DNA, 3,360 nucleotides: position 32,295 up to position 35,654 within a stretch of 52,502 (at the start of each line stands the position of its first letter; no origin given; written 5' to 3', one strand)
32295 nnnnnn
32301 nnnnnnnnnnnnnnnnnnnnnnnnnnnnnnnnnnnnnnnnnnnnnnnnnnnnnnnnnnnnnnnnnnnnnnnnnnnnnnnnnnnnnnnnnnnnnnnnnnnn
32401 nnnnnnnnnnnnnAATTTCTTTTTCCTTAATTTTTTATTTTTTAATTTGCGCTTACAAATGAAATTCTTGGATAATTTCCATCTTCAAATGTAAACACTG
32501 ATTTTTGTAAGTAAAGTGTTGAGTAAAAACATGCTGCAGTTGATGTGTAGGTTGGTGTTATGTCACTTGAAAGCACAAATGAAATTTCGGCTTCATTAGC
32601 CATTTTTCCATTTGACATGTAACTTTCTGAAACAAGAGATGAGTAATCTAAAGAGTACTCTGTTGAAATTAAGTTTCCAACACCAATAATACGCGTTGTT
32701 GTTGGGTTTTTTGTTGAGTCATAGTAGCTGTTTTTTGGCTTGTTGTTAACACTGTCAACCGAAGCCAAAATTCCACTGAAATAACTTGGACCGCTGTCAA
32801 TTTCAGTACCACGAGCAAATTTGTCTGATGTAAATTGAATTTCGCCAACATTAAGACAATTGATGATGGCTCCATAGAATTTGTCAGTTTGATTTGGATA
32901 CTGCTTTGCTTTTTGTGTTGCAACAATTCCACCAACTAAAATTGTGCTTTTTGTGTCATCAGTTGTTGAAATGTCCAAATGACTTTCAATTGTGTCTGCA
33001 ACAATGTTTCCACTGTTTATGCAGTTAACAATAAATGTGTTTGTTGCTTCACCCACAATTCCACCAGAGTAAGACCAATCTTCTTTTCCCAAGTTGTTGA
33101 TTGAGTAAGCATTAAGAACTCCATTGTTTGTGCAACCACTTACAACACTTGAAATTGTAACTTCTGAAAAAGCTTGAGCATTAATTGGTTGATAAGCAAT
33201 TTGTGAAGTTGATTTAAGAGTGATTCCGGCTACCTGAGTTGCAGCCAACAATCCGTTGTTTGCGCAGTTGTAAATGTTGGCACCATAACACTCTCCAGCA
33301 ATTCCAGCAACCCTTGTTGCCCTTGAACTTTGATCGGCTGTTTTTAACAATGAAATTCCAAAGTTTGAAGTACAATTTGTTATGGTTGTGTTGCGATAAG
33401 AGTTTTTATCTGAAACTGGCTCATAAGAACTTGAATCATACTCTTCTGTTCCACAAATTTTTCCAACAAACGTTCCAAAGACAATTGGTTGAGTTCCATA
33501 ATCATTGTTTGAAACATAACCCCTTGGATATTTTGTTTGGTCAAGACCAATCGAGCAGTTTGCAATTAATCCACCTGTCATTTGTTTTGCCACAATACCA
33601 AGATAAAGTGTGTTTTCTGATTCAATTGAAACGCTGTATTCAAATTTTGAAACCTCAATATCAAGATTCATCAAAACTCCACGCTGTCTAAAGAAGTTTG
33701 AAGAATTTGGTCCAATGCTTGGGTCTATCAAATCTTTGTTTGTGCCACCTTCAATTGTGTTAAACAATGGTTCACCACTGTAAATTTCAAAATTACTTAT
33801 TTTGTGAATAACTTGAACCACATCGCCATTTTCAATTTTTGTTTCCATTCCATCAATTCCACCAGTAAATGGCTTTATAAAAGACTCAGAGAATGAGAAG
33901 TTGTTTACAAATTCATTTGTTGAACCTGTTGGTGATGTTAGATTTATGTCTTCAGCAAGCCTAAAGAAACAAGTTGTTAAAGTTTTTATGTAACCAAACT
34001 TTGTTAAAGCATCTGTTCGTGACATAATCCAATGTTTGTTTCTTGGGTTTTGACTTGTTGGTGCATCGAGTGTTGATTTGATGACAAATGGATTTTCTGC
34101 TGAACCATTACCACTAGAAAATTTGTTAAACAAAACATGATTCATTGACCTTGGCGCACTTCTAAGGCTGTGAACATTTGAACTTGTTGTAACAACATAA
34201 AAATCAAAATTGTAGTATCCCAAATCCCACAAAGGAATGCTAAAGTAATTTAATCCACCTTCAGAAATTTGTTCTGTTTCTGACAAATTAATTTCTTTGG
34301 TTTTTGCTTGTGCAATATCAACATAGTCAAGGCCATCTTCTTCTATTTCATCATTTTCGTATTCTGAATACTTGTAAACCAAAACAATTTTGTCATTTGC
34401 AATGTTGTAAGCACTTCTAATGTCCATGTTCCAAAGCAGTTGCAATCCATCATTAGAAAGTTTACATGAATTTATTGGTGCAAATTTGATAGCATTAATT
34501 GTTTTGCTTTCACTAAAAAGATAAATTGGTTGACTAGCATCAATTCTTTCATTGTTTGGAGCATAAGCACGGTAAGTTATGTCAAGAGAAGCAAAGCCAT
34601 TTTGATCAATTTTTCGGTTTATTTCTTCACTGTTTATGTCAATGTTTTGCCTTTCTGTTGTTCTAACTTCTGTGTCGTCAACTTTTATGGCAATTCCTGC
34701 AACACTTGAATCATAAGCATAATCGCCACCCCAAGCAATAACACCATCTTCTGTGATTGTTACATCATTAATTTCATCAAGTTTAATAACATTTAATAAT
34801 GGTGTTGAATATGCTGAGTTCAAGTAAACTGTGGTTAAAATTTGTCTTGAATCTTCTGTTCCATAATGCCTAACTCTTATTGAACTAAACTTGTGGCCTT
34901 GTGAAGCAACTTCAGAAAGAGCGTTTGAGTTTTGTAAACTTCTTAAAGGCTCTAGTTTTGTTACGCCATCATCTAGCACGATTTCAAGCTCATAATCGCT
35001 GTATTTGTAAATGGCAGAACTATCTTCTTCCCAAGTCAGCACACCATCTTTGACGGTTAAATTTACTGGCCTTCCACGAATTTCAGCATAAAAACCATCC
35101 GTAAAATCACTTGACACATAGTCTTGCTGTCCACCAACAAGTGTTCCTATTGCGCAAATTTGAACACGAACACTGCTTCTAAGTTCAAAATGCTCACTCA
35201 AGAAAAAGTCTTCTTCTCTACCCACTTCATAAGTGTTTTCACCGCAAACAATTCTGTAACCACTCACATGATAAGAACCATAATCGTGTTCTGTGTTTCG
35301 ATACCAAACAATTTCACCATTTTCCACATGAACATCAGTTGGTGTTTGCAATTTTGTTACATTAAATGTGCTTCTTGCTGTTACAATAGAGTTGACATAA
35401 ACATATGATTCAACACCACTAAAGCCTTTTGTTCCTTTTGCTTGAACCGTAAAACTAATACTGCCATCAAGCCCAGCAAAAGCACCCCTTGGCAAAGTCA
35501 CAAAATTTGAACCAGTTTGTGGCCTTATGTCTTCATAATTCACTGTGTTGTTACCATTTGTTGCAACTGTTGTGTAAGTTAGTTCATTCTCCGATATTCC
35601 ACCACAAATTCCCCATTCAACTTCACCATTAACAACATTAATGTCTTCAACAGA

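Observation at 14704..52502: A 38-kb locus of three giant envelope proteins plus a bitopic membrane protein may be an uncharacterised cell-surface apparatus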

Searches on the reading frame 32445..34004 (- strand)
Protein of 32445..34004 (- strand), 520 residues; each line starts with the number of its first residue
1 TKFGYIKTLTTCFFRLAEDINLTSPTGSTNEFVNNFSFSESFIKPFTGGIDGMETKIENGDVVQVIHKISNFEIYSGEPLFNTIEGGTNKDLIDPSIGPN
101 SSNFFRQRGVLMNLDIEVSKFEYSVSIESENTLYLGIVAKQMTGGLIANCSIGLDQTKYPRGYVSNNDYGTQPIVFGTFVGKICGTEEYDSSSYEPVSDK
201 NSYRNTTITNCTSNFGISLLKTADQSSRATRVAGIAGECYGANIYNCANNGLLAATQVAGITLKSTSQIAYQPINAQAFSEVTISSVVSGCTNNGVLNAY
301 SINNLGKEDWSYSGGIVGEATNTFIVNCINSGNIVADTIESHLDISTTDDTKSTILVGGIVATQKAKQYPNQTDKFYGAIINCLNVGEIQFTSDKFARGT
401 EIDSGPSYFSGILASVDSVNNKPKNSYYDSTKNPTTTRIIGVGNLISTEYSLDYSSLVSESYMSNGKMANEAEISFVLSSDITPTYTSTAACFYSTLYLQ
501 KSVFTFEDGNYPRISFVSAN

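Call 118: search_protein_families(library=pfam, proteins=[window:32445-34004:-], max_evalue=0.1)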
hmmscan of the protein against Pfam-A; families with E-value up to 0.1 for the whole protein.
window:32445-34004:- (520 aa): 1 family
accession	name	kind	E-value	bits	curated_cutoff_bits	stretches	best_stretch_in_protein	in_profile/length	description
PF10645.14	Carb_bind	-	0.016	15.9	25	0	237-252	34-49/49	Carbohydrate binding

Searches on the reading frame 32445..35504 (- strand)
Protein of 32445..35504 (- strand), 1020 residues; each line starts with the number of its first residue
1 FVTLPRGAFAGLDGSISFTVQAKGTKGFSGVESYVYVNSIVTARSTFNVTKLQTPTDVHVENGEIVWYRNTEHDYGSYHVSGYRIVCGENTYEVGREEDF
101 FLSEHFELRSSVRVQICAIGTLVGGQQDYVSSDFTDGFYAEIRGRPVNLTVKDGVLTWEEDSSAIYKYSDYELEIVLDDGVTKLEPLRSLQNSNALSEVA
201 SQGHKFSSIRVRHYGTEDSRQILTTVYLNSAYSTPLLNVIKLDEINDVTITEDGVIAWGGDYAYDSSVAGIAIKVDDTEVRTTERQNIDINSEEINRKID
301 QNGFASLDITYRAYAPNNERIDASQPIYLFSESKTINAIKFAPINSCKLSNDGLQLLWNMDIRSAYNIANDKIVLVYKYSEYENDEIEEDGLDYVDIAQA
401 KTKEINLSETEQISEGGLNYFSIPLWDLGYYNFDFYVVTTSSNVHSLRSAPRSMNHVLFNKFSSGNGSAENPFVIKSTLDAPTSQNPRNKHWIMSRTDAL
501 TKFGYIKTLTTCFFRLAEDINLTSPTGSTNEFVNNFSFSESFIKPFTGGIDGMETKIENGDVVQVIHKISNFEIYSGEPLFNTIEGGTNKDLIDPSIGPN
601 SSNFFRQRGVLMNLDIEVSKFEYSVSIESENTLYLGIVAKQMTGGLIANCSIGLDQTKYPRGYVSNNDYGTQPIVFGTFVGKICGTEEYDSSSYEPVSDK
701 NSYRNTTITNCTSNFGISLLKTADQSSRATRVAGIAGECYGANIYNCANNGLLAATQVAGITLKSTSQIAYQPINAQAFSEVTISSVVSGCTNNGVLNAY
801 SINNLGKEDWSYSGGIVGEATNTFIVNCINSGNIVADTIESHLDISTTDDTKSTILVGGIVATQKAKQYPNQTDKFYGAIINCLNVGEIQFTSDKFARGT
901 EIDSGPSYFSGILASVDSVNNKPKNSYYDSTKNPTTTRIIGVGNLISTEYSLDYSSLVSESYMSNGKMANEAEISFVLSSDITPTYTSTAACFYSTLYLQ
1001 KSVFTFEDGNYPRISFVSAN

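Call 113: predict_structure(alignment_id=A14)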
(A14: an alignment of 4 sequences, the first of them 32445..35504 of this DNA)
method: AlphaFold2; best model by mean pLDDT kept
length: 1020 residues; sequences in the alignment: 4
mean_pLDDT: 39.9   pTM: 0.41
mean pLDDT of the five models: 39.9, 39.5, 38.9, 38.3, 30.1
residues with pLDDT >= 90: 2; 70-90: 79; 50-70: 161; < 50: 778
segments of 3 or more residues with pLDDT < 50: 1-173, 177-209, 211-296, 298-354, 357-368, 374-402, 415-418, 426-566, 576-610, 624-631, 639-643, 682-704, 766-784, 804-809, 844-853, 864-878, 894-907, 916-1020
pLDDT, mean of each block of 10 residues (from residue 1): 28 29 26 26 26 30 33 30 43 41 37 36 26 27 30 40 38 48 44 45 43 33 25 21 28 36 34 42 41 46 37 32 28 25 32 46 41 45 34 34 56 53 49 39 27 22 24 23 27 23 21 25 33 22 23 30 45 46 24 24 29 63 48 52 53 76 68 63 37 30 52 81 59 71 76 83 53 24 55 84 50 72 65 71 46 58 43 38 62 45 38 47 33 26 22 23 24 27 27 26 25 24
secondary structure, 60 per line:
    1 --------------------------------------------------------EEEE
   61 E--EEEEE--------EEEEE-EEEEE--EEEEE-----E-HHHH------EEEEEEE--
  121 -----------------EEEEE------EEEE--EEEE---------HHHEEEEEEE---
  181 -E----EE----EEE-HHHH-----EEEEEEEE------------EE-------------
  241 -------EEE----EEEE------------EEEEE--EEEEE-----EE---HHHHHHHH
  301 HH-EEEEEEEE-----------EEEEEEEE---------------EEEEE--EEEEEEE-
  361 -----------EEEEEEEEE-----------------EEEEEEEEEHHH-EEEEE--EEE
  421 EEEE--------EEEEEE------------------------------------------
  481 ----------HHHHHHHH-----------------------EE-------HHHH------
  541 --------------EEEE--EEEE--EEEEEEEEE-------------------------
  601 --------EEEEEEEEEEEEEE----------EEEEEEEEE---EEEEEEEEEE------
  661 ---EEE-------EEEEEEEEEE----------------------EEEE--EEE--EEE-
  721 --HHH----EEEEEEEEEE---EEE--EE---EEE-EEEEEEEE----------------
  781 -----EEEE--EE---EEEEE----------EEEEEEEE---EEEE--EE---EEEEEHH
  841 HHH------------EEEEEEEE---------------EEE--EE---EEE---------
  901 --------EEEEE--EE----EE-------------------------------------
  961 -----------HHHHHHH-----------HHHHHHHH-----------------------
elements in order (helices of 4 or more, strands of 3 or more residues): E57-61 E64-68 E77-81 E83-87 E90-94 H102-105 E112-118 E138-142 E149-152 E155-158 E171-177 E193-195 H197-200 E206-213 E248-250 E255-258 E271-275 E278-282 H293-302 E304-311 E323-330 E346-350 E353-359 E372-380 E398-406 E411-415 E418-424 E433-438 H491-498 H531-534 E555-558 E561-564 E567-575 E609-622 E633-641 E645-654 E664-666 E674-683 E706-709 E712-714 E717-719 E730-739 E743-745 E753-755 E757-764 E786-789 E797-801 E812-819 E823-826 E834-838 H839-843 E856-863 E879-881 E889-891 E909-913 H972-978 H990-997

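Call 116: fold_search(model_id=the predicted structure, library=pdb)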
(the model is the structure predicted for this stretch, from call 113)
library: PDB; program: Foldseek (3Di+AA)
matches with E <= 10: 333; with E <= 0.001: 0
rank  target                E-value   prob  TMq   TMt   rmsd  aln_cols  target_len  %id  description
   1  4p99_A                7.9e-03  0.20  0.06  0.11  39.4       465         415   11  Ca2+-stabilized adhesin helps an Antarctic bacterium reach out and bind ice (released 2014-06-18)
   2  8oe4_D                9.2e-03  0.33  0.07  0.12  25.8       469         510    8  Cryo-EM structure of a pre-dimerized human IL-23 complete extracellular signaling complex. (released 2024-02-07)
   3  4jzj_C                1.1e-02  0.72  0.07  0.20  18.4       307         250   10  Crystal Structure of Receptor-Fab Complex (released 2014-04-09)
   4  4gh7_B                1.5e-02  0.51  0.07  0.18  19.7       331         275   13  Crystal structure of Anticalin N7A in complex with oncofetal fibronectin fragment Fn7B8 (released 2012-12-26)
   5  8v29_B                2.6e-02  0.20  0.07  0.10  23.4       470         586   10  Cryo-EM structure of human type I OSM receptor complex: model for full extracellular assembly (released 2024-11-20)
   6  6nmy_F                3.0e-02  0.30  0.07  0.17  18.2       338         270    9  A Cytokine-receptor complex (released 2020-01-22)
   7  2hft                  3.3e-02  0.72  0.06  0.24  17.9       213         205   11  THE CRYSTAL STRUCTURE OF THE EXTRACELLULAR DOMAIN OF HUMAN TISSUE FACTOR AT 1.7 ANGSTROMS RESOLUTION (released 1996-01-29)
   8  8enu_G                3.5e-02  0.30  0.07  0.11  22.5       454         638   12  Structure of the C3bB proconvertase in complex with lufaxin (released 2023-08-09)
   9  7ne1_B                4.3e-02  0.44  0.08  0.19  22.2       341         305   14  Structure of the complex between Netrin-1 and its receptor Neogenin (released 2021-03-31)
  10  8ave_B                5.0e-02  0.13  0.07  0.10  24.4       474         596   12  Human leptin in complex with the human LEP-R ectodomain fused to a C-terminal trimeric isoleucine GCN4 zipper (2:2 mod (released 2023-04-05)
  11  7xzd_B                5.2e-02  0.04  0.06  0.09  20.7       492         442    7  Mutant (F179A) of the N-terminal domain of fucoidan lyase FdlA (released 2022-09-28)
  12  6weo_O                6.0e-02  0.33  0.06  0.23  18.1       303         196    9  IL-22 Signaling Complex with IL-22R1 and IL-10Rbeta (released 2021-04-28)
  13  5irb_B                6.0e-02  0.14  0.05  0.13  26.3       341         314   12  Structural insight into host cell surface retention of a 1.5-MDa bacterial ice-binding adhesin (released 2017-07-19)
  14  7ndg_B                7.4e-02  0.23  0.06  0.17  22.4       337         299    9  Cryo-EM structure of the ternary complex between Netrin-1, Neogenin and Repulsive Guidance Molecule B (released 2021-03-31)
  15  1ahw_C                7.7e-02  0.38  0.06  0.21  14.1       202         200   13  A COMPLEX OF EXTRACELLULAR DOMAIN OF TISSUE FACTOR WITH AN INHIBITORY FAB (5G9) (released 1998-02-25)
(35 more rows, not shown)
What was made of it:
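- Tried and rejected: Foldseek on the second returned nothing at E<=0.001 (call 116).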
